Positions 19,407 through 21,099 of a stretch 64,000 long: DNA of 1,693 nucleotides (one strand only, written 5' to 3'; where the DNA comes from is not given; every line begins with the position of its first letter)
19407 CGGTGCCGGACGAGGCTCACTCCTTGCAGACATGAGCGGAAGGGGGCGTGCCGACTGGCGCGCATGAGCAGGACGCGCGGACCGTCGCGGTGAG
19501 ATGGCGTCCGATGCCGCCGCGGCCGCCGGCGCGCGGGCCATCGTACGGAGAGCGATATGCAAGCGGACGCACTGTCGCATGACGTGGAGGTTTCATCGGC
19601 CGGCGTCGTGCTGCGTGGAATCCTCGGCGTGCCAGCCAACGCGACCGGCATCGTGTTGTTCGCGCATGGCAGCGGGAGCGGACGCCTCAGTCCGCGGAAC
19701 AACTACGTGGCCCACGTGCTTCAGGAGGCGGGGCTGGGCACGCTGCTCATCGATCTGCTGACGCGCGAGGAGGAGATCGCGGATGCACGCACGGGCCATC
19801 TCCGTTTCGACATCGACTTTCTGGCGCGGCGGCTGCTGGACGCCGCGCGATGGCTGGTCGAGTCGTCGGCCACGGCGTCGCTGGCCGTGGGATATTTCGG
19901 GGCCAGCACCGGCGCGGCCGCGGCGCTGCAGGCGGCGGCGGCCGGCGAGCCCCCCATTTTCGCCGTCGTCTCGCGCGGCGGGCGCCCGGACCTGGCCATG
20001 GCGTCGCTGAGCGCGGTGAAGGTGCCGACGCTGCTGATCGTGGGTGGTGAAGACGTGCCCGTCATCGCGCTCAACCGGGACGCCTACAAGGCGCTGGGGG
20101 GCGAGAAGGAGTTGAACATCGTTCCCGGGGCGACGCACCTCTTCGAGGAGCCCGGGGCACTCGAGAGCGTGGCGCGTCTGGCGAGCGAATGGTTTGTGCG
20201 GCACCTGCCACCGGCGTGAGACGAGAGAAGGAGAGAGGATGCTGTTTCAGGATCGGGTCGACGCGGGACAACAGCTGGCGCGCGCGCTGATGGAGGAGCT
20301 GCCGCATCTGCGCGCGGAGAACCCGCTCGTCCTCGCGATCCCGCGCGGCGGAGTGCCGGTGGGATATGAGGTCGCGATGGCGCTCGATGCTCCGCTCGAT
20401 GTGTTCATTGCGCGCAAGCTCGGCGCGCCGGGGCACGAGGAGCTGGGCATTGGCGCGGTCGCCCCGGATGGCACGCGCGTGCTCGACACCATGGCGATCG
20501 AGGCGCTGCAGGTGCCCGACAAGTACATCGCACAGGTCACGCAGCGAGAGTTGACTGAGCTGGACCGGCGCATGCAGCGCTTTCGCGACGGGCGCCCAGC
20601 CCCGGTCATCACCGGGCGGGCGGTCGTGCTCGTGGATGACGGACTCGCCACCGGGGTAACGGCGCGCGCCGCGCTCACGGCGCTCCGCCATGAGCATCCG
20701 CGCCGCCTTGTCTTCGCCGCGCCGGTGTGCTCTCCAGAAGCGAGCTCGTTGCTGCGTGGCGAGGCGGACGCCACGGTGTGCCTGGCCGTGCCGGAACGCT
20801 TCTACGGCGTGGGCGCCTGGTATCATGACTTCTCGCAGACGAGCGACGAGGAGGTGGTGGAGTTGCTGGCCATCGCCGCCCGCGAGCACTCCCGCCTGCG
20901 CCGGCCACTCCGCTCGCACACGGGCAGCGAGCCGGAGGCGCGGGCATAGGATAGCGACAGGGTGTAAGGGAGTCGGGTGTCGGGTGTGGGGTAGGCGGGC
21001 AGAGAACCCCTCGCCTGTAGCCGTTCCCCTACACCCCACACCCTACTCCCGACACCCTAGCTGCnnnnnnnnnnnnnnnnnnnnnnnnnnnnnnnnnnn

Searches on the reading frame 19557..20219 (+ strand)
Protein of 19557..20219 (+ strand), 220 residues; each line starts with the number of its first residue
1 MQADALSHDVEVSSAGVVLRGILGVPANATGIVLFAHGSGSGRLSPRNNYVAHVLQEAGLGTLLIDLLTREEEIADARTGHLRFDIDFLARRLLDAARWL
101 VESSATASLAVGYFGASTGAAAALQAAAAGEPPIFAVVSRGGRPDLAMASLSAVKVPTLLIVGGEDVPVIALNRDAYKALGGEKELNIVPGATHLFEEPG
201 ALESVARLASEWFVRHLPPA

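Call 27: search_protein_families(library=pfam, proteins=[window:19557-20219:+], max_evalue=0.0001)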
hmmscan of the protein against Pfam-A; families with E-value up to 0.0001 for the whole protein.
window:19557-20219:+ (220 aa): 2 families
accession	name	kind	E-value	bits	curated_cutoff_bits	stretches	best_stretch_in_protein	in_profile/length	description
PF01738.24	DLH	-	1.1e-06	28.9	21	1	20-201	2-193/217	Dienelactone hydrolase family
PF12146.15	Hydrolase_4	-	3.9e-05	23.5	27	0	149-195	185-233/239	Serine aminopeptidase, S33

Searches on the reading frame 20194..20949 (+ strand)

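Call 27: search_protein_families(library=pfam, proteins=[window:20194-20949:+], max_evalue=0.0001)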
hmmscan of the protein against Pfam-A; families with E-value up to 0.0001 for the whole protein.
window:20194-20949:+ (251 aa): 1 family
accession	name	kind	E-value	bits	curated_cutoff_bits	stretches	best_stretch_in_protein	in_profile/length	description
PF00156.33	Pribosyltran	-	5.5e-14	52.2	26.3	1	28-181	18-125/158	Phosphoribosyl transferase domain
